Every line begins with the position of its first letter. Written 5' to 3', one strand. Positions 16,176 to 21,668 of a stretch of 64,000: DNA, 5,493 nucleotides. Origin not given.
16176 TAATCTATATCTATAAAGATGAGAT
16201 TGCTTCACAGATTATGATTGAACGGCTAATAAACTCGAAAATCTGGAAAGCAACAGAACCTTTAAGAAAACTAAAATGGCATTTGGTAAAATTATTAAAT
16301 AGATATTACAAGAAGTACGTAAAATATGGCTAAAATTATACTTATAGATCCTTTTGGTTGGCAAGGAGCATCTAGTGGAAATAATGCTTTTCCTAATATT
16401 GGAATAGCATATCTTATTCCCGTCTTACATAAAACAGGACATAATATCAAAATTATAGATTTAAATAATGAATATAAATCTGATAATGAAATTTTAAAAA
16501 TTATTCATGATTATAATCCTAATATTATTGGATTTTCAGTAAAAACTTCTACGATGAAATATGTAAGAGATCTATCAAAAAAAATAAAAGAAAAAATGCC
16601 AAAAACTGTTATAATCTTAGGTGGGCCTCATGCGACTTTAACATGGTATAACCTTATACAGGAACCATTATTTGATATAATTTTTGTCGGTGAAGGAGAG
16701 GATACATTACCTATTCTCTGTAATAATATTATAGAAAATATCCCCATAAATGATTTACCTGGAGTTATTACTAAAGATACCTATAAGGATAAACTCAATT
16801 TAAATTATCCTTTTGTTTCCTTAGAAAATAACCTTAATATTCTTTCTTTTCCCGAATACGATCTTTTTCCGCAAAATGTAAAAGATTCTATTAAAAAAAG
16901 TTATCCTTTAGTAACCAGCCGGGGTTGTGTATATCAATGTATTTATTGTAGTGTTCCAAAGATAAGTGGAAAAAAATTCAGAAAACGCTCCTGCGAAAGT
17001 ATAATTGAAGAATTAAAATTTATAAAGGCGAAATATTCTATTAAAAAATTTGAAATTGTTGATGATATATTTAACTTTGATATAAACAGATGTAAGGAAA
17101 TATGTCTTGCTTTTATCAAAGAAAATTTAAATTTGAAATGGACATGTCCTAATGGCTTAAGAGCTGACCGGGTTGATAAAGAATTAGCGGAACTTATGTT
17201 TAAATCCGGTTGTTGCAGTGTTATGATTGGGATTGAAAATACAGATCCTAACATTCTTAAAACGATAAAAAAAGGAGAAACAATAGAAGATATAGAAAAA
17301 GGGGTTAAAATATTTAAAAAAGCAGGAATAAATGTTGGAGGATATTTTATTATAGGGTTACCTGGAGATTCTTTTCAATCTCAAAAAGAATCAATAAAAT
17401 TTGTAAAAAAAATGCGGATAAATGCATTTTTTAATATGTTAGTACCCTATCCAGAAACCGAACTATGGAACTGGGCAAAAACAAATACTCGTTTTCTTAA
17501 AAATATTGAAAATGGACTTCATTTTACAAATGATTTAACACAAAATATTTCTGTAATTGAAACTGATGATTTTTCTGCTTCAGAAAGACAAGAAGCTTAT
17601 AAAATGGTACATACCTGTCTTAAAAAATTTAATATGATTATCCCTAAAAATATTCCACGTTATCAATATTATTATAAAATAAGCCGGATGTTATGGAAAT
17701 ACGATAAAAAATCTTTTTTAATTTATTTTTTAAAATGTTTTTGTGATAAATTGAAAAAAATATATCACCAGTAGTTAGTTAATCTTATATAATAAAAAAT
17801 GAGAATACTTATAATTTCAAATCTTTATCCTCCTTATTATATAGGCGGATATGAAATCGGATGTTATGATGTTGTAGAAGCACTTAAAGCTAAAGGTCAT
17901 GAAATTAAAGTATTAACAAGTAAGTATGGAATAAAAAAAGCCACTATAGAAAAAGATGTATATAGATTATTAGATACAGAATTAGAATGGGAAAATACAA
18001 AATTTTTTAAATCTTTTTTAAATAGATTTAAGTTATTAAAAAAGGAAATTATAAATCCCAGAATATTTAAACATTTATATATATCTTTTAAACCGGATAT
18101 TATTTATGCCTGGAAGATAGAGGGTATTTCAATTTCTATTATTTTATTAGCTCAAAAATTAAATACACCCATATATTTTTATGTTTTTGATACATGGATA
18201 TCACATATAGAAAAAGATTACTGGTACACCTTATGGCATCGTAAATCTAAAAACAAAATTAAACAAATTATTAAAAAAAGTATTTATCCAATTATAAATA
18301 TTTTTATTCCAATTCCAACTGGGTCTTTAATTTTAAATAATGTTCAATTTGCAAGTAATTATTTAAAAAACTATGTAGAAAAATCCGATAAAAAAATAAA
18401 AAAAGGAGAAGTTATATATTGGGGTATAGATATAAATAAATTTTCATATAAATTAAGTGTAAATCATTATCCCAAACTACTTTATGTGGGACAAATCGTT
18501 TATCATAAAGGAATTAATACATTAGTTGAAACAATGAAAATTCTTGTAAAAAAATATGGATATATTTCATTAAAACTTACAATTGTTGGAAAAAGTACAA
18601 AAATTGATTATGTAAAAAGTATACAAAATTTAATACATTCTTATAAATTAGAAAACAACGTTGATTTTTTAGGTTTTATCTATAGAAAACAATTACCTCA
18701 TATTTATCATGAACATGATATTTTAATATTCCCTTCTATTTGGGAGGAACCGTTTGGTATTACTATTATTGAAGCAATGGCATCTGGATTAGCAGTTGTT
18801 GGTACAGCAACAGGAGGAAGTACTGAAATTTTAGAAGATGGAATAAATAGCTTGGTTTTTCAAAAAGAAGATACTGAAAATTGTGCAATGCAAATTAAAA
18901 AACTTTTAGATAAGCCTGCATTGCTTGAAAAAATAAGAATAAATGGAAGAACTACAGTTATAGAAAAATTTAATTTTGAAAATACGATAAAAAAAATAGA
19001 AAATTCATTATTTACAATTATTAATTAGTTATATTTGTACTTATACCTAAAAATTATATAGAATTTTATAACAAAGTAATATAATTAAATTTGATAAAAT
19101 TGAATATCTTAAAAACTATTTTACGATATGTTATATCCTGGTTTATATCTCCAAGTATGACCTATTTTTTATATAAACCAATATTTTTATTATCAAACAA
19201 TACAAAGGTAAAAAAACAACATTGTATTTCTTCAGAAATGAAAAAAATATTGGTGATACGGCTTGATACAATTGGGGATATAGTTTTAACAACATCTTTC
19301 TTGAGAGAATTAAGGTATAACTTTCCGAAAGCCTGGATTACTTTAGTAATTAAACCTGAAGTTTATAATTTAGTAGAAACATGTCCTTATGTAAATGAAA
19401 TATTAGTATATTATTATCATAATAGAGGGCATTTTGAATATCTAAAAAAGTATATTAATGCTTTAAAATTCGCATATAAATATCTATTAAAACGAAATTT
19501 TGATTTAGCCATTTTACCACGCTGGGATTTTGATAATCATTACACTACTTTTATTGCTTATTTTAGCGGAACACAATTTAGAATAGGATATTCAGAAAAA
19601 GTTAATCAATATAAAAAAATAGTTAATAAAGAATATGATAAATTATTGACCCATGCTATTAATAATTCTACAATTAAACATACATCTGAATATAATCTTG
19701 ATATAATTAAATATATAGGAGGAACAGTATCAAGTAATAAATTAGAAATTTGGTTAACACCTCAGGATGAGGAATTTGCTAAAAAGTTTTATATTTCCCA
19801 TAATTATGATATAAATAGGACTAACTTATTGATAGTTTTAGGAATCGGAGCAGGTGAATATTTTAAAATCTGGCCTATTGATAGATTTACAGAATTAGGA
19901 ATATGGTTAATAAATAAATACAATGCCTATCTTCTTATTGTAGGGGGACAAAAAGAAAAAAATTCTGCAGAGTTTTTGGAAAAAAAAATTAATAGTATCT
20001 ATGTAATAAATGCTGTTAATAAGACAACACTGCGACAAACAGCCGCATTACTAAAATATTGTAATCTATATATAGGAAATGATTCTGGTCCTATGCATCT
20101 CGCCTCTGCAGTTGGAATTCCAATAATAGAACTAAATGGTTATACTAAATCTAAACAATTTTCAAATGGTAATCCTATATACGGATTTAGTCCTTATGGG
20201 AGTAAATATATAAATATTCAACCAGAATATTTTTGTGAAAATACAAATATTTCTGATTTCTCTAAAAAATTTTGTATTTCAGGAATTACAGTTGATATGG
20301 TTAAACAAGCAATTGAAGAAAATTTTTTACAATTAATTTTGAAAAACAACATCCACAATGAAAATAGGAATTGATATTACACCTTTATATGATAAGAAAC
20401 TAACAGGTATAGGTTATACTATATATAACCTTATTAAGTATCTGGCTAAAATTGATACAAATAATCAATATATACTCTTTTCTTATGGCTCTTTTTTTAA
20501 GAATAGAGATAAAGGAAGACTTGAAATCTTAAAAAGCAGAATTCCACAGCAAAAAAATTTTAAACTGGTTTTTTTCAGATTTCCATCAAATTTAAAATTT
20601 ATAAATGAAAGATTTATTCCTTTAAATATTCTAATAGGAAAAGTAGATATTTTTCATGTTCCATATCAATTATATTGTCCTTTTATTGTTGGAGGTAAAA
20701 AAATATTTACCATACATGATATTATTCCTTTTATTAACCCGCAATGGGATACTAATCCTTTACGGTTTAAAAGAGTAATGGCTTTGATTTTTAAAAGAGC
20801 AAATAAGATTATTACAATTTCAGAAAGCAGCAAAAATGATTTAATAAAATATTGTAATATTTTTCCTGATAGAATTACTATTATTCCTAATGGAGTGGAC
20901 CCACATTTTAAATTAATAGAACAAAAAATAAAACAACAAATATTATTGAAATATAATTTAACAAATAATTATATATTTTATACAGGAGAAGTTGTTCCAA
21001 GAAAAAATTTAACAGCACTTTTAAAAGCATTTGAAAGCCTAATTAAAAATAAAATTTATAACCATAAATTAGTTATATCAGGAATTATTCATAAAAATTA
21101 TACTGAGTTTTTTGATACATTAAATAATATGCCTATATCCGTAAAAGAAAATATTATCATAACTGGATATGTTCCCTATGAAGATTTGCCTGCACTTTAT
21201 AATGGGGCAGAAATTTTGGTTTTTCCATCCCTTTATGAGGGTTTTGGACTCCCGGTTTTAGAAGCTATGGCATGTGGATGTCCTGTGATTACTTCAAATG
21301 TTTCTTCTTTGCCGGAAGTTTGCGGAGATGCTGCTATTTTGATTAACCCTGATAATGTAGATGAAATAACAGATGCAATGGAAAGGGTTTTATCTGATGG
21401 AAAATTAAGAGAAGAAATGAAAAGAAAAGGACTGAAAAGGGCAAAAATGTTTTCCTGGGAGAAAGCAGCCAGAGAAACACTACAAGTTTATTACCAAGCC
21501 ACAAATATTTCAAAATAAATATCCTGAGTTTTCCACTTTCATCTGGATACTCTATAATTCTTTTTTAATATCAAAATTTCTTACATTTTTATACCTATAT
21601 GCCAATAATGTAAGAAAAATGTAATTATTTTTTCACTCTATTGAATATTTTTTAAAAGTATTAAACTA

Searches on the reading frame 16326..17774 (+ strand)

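Call 7: search_protein_families(library=pfam, proteins=[window:16326-17774:+], max_evalue=0.001)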
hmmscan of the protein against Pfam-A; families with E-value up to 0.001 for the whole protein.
window:16326-17774:+ (482 aa): 2 families
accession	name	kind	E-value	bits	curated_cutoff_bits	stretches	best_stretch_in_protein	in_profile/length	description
PF04055.27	Radical_SAM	-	3.6e-24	86.2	29.5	1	196-359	2-165/166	Radical SAM superfamily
PF02310.24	B12-binding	-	9.3e-21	74.3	32.1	1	22-131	12-120/121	B12 binding domain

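Call 10: search_protein_families(library=ncbifam, proteins=[window:16326-17774:+], max_evalue=0.001)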
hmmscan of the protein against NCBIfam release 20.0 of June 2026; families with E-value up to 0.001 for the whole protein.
window:16326-17774:+ (482 aa): 32 families (the best 25 are shown)
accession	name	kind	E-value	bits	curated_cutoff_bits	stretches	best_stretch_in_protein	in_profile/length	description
TIGR04479.1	bcpD_PhpK_rSAM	subfamily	3.6e-51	174.1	600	1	19-367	67-413/504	PhpK family radical SAM P-methyltransferase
TIGR03471.1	HpnJ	equivalog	1.6e-47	162.5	577.6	1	41-443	47-439/472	hopanoid biosynthesis associated radical SAM protein HpnJ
TIGR02026.1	BchE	equivalog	6.4e-41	140.7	481.35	1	4-385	2-388/497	magnesium-protoporphyrin IX monomethyl ester anaerobic oxidative cyclase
TIGR04072.2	rSAM_ladder_B12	equivalog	1.8e-40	139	360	1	25-386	19-374/443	lipid biosynthesis B12-binding/radical SAM protein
NF050148.1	rSAM_ApyD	equivalog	2.2e-40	138.7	750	1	21-381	22-390/645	RiPP biosynthesis radical SAM protein ApyD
TIGR04385.1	B12_rSAM_cofa1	equivalog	2.6e-40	139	450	1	21-363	18-364/438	B12 lower ligand biosynthesis radical SAM protein BzaD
TIGR04013.1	B12_SAM_MJ_1487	hypoth_equivalog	1.1e-38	133.1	251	1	27-385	13-358/382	TIGR04013 family B12-binding domain/radical SAM domain-containing protein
TIGR03975.1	rSAM_ocin_1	subfamily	8.1e-33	113.8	281.85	1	56-362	120-429/606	RiPP maturation radical SAM C-methyltransferase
NF038361.1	rSAM_Sden_1168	equivalog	1.2e-31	110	575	1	52-400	128-487/560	Sden_1168 family B12-binding radical SAM P-methyltransferase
TIGR04014.1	B12_SAM_MJ_0865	equivalog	1.6e-31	109.5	360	1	56-383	30-357/434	methyl-coenzyme M reductase glutamine C-methyltransferase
TIGR04367.1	HpnR_B12_rSAM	equivalog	1.2e-29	103.2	650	1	26-394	24-380/490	hopanoid C-3 methylase HpnR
NF033070.1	rSAM_AprD4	equivalog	1.1e-27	97.1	500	1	144-430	148-429/456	AprD4 family radical SAM diol-dehydratase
TIGR04295.1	B12_rSAM_oligo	hypoth_equivalog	1.4e-15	56.9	400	1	30-309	31-307/422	TIGR04295 family B12-binding domain-containing radical SAM protein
NF033712.0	B12_rSAM_KedN5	subfamily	4.3e-15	55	700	1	39-355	37-362/624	KedN5 family methylcobalamin-dependent radical SAM C-methyltransferase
NF045585.1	rSAM_slr0320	equivalog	5.6e-15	54.8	775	1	79-336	124-380/511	photosystem II high light acclimation radical SAM protein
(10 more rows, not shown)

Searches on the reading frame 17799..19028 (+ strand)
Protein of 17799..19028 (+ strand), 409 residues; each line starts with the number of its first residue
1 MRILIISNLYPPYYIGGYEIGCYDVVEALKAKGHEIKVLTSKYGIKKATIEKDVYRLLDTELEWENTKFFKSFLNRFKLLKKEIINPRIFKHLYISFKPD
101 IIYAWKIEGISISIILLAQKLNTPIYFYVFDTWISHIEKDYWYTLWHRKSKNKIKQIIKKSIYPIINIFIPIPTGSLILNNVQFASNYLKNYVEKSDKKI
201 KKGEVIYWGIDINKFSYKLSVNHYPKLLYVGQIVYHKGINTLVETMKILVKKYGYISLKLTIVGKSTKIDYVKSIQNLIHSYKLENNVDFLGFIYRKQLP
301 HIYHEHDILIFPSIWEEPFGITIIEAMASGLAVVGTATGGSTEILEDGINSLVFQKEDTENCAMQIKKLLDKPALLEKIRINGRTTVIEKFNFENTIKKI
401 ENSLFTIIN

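Call 7: search_protein_families(library=pfam, proteins=[window:17799-19028:+], max_evalue=0.001)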
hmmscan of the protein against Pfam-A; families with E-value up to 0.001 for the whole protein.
window:17799-19028:+ (409 aa): 5 families
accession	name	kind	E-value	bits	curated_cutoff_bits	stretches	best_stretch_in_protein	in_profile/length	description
PF00534.26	Glycos_transf_1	-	5.7e-39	133.8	26.4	1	222-385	13-171/172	Glycosyl transferases group 1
PF13692.12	Glyco_trans_1_4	-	3.7e-31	108.7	27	1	225-371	2-141/142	Glycosyl transferases group 1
PF13524.12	Glyco_trans_1_2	-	1.8e-09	38.1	25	1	259-401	16-143/144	Glycosyl transferase-like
PF13439.12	Glyco_transf_4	-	3.9e-08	33.9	28.5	1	15-211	1-167/170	Glycosyltransferase Family 4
PF20706.3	GT4-conflict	-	6.2e-05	22.6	26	1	223-362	196-332/385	Family 4 Glycosyltransferase in conflict systems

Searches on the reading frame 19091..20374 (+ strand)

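Call 7: search_protein_families(library=pfam, proteins=[window:19091-20374:+], max_evalue=0.001)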
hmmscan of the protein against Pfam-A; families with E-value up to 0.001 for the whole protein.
window:19091-20374:+ (427 aa): 1 family
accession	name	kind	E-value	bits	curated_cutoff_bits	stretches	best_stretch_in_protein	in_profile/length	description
PF01075.23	Glyco_transf_9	-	1.3e-20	74.2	22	1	132-373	8-224/247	Glycosyltransferase family 9 (heptosyltransferase)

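Call 10: search_protein_families(library=ncbifam, proteins=[window:19091-20374:+], max_evalue=0.001)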
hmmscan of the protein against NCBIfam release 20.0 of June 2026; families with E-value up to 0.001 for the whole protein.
window:19091-20374:+ (427 aa): 7 families
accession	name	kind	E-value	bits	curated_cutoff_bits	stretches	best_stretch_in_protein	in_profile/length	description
TIGR02201.1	heptsyl_trn_III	equivalog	4e-25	88.6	170.2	1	52-356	1-293/344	putative lipopolysaccharide heptosyltransferase III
TIGR02195.1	heptsyl_trn_II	equivalog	1.4e-23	83.6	134.6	1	52-356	1-289/339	lipopolysaccharide heptosyltransferase II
NF007742.0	PRK10422.1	equivalog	2.6e-22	79.1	467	1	48-356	3-295/352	lipopolysaccharide core heptosyltransferase RfaQ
TIGR02193.1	heptsyl_trn_I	equivalog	1.5e-20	73.7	185.3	2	236-362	171-294/320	lipopolysaccharide heptosyltransferase I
NF008162.0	PRK10916.1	equivalog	1.1e-15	57.7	569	1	52-352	2-290/348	ADP-heptose--LPS heptosyltransferase RfaF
TIGR04414.1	hepto_Aah_TibC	equivalog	5.7e-05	22.2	200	1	287-355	245-312/374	autotransporter strand-loop-strand O-heptosyltransferase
NF008204.0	PRK10964.1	equivalog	0.0006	19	437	0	255-354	188-284/322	lipopolysaccharide heptosyltransferase RfaC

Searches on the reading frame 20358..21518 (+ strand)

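Call 7: search_protein_families(library=pfam, proteins=[window:20358-21518:+], max_evalue=0.001)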
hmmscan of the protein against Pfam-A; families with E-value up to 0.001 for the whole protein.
window:20358-21518:+ (386 aa): 6 families
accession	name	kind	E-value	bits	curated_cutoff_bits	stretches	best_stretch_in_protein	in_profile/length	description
PF00534.26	Glycos_transf_1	-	6.7e-39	133.6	26.4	1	200-360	12-171/172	Glycosyl transferases group 1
PF13692.12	Glyco_trans_1_4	-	1.5e-31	110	27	1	204-347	2-142/142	Glycosyl transferases group 1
PF13439.12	Glyco_transf_4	-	7.4e-16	59.1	28.5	1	17-183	3-169/170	Glycosyltransferase Family 4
PF13524.12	Glyco_trans_1_2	-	2.4e-11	44.2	25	1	232-374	12-142/144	Glycosyl transferase-like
PF20706.3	GT4-conflict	-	6.8e-11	42.2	26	1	180-372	177-383/385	Family 4 Glycosyltransferase in conflict systems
PF00982.27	Glyco_transf_20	-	4.9e-05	22.7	32.5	1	268-358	356-450/473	Glycosyltransferase family 20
